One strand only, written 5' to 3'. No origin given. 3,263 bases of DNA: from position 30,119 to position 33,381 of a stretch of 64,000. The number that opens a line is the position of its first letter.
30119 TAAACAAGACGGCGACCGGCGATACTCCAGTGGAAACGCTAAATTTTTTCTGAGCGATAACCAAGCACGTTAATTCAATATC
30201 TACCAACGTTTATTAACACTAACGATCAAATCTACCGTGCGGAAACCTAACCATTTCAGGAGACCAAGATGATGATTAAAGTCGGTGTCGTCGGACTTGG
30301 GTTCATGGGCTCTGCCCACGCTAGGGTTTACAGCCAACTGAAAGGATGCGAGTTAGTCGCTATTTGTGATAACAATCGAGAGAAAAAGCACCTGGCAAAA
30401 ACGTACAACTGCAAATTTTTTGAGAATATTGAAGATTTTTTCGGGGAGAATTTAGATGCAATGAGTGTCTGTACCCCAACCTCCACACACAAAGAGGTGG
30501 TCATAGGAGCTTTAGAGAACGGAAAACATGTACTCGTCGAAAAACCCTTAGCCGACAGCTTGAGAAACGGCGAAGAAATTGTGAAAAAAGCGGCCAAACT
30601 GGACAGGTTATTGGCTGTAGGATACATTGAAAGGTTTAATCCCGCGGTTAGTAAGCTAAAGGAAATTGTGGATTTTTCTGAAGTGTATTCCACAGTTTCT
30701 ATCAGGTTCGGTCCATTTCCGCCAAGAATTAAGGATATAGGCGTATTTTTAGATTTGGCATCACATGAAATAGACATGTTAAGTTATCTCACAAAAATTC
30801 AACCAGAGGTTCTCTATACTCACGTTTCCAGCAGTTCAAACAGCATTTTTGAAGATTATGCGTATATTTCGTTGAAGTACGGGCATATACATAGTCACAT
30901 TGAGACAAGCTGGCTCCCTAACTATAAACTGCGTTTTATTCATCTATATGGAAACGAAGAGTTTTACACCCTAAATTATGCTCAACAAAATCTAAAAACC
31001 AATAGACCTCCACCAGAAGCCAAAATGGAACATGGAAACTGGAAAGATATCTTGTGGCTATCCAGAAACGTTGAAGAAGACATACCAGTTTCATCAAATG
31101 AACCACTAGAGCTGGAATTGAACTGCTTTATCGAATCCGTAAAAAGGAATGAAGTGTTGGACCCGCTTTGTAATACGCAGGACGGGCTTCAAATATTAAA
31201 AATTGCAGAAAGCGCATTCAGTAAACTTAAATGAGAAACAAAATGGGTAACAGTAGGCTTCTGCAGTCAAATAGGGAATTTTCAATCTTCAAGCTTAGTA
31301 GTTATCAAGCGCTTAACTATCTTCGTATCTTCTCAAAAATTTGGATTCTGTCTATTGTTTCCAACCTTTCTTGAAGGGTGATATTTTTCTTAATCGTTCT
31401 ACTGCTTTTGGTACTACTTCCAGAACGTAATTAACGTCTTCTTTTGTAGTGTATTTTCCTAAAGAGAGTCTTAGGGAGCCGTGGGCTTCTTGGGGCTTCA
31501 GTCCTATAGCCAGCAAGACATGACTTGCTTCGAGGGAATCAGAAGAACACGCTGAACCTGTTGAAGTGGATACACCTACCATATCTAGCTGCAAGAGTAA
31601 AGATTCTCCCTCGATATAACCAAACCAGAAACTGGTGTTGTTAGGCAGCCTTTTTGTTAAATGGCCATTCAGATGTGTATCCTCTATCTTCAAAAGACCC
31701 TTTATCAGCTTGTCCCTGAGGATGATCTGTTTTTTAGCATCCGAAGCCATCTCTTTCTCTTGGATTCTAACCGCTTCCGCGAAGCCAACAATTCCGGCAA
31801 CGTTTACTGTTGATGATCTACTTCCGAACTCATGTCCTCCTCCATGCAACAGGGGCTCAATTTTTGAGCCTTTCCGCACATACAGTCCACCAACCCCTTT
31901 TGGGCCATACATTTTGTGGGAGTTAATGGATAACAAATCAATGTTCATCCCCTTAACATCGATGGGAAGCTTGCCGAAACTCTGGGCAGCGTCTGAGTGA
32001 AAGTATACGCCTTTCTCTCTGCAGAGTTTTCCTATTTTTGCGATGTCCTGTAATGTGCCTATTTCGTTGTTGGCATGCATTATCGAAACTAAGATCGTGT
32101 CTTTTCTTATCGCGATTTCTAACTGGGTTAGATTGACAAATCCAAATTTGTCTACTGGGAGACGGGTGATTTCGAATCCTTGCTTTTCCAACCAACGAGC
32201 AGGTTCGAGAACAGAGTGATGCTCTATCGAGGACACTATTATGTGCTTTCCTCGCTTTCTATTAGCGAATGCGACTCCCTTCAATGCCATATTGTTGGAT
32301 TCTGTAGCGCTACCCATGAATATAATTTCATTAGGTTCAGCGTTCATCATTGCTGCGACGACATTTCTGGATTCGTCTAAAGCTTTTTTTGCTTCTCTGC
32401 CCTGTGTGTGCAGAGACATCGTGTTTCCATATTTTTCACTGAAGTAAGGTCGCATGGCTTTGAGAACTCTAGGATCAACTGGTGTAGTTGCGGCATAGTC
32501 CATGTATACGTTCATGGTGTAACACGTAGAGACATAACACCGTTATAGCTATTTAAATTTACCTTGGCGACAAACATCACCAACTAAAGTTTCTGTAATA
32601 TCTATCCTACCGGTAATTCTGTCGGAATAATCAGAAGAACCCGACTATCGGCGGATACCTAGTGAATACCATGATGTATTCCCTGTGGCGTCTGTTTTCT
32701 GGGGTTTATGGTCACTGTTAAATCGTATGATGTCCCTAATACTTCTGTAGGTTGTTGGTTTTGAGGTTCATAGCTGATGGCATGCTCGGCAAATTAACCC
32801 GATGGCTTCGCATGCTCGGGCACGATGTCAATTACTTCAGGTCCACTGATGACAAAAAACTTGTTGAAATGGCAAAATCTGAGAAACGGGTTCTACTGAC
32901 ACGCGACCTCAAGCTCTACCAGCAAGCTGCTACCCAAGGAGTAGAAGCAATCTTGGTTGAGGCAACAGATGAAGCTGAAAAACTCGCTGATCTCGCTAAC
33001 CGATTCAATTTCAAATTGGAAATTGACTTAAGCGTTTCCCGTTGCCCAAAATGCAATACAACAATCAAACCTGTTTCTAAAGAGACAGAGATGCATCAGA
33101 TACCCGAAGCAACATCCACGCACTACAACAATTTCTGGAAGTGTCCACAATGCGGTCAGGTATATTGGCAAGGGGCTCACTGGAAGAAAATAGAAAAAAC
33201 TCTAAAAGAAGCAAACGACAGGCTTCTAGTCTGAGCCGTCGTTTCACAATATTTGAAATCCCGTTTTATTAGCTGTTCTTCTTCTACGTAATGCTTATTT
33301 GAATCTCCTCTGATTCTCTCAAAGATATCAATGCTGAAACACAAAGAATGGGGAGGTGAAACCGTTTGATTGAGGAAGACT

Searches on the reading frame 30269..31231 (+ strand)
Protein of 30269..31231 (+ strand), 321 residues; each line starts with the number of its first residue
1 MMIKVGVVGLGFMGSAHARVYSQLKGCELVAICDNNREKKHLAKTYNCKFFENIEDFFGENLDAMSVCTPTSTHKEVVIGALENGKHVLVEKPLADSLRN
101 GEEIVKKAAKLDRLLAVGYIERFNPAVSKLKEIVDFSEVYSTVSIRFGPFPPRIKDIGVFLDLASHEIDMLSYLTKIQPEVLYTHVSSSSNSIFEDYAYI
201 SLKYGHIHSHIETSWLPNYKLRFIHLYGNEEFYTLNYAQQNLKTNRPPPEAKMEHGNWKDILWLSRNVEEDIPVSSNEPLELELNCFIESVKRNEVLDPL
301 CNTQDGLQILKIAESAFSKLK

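Call 6: search_protein_families(library=pfam, proteins=[window:30269-31231:+], max_evalue=0.01)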
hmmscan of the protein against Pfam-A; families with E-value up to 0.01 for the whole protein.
window:30269-31231:+ (321 aa): 6 families
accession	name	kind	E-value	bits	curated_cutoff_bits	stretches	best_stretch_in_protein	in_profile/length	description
PF01408.29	GFO_IDH_MocA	-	6.6e-30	104.7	24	1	3-119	1-120/120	Oxidoreductase family, NAD-binding Rossmann fold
PF22725.1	GFO_IDH_MocA_C3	-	1.1e-07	32.3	27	1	157-229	43-119/124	GFO/IDH/MocA C-terminal domain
PF03447.22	NAD_binding_3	-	5.8e-06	27.4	24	1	9-112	1-110/116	Homoserine dehydrogenase, NAD binding domain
PF02894.22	GFO_IDH_MocA_C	-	2.9e-05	24.4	22.9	1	155-317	38-207/218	Oxidoreductase family, C-terminal alpha/beta domain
PF03446.21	NAD_binding_2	-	0.0023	18.4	21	1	4-80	1-74/161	NAD binding domain of 6-phosphogluconate dehydrogenase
PF01113.26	DapB_N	-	0.006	17.1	25.6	0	3-60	1-67/124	Dihydrodipicolinate reductase, N-terminus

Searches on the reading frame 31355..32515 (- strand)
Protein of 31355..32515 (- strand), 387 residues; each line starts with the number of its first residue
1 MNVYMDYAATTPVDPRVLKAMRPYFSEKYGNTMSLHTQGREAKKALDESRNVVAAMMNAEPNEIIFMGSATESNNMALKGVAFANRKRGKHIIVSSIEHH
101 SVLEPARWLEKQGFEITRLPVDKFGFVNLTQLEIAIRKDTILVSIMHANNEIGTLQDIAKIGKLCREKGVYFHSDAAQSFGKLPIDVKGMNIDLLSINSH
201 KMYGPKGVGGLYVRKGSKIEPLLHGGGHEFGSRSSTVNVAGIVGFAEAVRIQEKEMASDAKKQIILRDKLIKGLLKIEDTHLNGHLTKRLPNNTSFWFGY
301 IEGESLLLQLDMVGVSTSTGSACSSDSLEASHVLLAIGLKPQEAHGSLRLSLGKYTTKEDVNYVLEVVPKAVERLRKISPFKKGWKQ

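Call 79: search_protein_families(library=pfam, proteins=[window:31355-32515:-], max_evalue=0.001)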
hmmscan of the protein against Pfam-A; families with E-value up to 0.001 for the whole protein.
window:31355-32515:- (387 aa): 3 families
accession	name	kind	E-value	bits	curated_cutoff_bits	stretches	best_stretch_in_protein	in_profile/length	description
PF00266.25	Aminotran_5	-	2.2e-86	290.6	21.5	1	3-363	1-370/371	Aminotransferase class-V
PF01212.27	Beta_elim_lyase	-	2.1e-07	31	27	1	53-178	41-171/288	Beta-eliminating lyase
PF01041.23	DegT_DnrJ_EryC1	-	2.5e-06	27.4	19.8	1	65-181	43-151/360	DegT/DnrJ/EryC1/StrS aminotransferase family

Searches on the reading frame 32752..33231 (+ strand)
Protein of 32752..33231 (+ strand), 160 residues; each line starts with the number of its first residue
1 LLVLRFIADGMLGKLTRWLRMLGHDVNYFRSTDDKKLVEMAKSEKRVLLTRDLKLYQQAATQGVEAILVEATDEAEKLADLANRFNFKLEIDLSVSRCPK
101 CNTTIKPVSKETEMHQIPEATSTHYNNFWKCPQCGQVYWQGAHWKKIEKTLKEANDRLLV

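Call 79: search_protein_families(library=pfam, proteins=[window:32752-33231:+], max_evalue=0.001)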
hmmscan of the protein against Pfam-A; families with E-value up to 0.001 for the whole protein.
window:32752-33231:+ (160 aa): 2 families
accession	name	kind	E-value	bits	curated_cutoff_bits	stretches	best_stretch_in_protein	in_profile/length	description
PF01927.22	Mut7-C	-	4e-48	163.7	23.3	1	5-150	2-145/146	Mut7-C RNAse domain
PF18480.7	DUF5615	-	0.00035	20.9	23.8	1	14-61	12-64/110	Domain of unknown function (DUF5615)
